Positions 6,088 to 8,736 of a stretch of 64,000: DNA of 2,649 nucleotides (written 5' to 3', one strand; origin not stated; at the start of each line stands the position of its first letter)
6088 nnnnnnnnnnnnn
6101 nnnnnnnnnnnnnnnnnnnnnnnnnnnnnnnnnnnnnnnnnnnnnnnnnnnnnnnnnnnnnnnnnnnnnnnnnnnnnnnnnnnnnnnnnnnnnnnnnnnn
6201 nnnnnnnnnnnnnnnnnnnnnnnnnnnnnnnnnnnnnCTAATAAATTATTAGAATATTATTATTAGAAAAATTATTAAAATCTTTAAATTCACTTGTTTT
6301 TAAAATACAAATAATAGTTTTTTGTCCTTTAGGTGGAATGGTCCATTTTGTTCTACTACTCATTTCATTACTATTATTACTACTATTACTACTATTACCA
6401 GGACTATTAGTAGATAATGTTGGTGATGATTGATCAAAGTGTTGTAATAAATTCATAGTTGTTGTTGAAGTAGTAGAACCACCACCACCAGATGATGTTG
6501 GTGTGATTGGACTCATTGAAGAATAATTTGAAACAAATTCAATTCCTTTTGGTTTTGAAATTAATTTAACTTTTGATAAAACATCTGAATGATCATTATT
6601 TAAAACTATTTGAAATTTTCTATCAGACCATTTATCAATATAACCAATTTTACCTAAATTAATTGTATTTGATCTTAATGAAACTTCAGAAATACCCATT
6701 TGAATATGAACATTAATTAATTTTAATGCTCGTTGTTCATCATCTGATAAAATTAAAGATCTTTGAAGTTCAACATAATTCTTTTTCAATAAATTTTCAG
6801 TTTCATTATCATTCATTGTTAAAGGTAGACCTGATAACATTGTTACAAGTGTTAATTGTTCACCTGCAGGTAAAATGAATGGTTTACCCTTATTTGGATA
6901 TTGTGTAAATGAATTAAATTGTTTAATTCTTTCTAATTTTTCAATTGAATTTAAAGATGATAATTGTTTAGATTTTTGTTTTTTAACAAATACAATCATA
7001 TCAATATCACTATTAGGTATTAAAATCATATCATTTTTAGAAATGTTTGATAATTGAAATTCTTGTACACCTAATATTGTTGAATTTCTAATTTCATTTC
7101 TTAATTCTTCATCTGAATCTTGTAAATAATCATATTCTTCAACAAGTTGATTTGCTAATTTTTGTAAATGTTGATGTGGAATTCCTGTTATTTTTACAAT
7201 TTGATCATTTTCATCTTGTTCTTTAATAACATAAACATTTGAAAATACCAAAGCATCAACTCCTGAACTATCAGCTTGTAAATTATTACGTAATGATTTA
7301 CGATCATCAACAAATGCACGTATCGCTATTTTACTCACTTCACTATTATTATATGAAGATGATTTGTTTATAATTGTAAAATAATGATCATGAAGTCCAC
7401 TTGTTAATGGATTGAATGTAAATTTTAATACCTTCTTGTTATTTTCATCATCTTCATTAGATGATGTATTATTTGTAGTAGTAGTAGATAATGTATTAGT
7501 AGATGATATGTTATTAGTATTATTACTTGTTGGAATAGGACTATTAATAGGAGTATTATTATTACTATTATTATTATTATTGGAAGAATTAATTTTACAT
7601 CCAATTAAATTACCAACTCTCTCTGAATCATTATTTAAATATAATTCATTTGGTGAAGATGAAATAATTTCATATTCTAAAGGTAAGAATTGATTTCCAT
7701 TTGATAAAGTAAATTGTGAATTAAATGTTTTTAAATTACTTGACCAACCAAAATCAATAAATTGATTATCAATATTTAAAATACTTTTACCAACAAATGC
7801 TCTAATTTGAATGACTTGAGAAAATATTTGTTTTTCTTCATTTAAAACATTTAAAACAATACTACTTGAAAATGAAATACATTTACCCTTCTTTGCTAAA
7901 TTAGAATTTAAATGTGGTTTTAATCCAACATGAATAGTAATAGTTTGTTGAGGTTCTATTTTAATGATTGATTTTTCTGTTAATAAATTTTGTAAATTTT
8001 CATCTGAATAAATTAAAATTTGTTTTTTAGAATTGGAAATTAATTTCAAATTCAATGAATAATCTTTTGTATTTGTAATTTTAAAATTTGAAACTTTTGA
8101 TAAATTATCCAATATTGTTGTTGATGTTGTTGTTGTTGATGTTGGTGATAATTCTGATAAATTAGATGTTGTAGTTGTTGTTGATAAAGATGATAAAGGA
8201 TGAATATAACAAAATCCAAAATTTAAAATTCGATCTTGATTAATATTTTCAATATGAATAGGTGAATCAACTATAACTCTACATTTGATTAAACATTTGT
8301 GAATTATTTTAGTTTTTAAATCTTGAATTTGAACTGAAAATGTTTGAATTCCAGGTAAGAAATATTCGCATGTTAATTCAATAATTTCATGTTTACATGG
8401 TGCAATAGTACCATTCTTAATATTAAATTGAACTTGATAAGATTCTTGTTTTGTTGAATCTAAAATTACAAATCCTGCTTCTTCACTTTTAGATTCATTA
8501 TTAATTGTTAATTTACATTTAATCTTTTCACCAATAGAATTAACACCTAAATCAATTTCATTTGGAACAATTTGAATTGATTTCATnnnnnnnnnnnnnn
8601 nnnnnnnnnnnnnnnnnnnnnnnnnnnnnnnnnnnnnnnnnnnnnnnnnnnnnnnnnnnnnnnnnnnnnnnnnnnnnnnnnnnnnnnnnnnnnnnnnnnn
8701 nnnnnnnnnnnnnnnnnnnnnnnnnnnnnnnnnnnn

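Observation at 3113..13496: Giant (about 3,350 aa) multi-ASH/PapD-like repeat protein encoded by four abutting ORFs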

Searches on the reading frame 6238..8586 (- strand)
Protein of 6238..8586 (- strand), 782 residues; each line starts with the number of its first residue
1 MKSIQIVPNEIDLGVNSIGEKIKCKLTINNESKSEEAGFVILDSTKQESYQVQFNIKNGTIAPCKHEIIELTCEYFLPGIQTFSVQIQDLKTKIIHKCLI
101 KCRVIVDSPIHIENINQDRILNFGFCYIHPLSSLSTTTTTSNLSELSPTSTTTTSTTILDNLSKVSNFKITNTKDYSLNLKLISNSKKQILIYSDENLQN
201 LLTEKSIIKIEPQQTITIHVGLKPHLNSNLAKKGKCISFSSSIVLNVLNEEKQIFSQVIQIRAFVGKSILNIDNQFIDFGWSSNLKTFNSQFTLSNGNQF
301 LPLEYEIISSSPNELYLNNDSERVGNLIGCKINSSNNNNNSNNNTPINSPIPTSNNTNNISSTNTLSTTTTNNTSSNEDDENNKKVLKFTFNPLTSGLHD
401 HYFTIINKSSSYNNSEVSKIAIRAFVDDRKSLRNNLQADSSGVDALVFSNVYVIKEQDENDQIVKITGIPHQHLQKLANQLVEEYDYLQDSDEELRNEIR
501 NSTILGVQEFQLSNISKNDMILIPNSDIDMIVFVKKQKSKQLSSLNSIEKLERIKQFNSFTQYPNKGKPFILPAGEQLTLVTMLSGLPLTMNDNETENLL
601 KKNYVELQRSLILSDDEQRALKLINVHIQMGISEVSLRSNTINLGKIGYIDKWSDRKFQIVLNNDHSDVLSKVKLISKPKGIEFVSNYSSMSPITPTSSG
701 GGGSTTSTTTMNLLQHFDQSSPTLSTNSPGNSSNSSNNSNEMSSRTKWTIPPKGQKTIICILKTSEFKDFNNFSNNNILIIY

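Call 8: search_protein_families(library=pfam, proteins=[window:6238-8586:-], max_evalue=1)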
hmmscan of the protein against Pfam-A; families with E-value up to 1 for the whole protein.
window:6238-8586:- (782 aa): 4 families
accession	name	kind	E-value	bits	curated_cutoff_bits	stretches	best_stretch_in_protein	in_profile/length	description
PF24798.1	Ig-CFAP74_4th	-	0.0059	17.2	28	1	8-102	3-91/95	CFAP74 forth Ig-like domain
PF22076.2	Cep192_D6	-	0.019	15.6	35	1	177-254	23-96/101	Cep192 domain 6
PF22433.2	MtxA_IG-like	-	0.022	15.1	26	0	46-95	23-72/83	Magnetotaxis protein MtxA, Immunoglobulin-like domain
PF23643.1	TRAPPC13_C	-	0.68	10.5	27.9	0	167-207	13-55/95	Trafficking protein particle complex subunit 13, C-terminal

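Call 28: find_encoding_contigs(protein=window:6238-8586:-, flank=3000, max_places=4)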
Protein window:6238-8586:- (782 aa): no gene with exactly this product is on record in the collection.
